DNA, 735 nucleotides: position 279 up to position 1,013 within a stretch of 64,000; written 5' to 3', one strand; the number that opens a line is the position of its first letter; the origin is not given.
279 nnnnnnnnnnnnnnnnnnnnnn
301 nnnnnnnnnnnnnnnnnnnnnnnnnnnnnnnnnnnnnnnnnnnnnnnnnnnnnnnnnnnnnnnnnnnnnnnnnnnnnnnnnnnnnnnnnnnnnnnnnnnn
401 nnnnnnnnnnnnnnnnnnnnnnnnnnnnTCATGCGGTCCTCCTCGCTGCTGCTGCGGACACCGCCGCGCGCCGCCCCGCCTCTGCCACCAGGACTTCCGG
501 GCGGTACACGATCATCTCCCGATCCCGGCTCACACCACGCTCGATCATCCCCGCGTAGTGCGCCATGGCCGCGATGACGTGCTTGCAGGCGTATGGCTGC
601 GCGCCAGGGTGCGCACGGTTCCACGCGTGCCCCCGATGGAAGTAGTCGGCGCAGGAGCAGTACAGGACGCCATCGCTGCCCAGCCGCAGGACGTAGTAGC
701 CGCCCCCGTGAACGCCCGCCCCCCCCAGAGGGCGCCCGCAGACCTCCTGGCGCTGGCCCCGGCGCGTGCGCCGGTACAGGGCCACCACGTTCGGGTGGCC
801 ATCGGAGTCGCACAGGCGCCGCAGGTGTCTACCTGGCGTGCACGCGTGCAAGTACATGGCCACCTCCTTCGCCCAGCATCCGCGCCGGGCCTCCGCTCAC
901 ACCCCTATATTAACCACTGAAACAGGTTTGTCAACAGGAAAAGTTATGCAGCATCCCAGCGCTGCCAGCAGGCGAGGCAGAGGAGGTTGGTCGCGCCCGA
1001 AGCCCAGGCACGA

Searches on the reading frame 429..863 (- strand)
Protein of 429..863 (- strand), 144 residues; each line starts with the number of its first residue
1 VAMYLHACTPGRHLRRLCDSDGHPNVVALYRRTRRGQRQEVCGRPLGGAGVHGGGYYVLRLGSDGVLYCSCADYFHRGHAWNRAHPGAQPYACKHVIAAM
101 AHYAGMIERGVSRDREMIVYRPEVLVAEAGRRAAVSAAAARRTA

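Call 38: search_protein_families(library=pfam, proteins=[window:429-863:-], max_evalue=0.01)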
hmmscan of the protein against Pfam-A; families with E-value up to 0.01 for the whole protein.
window:429-863:- (144 aa): 0 families

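Call 81: find_encoding_contigs(protein=window:429-863:-, flank=10000, max_places=1)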
Protein window:429-863:- (144 aa): no gene with exactly this product is on record in the collection.
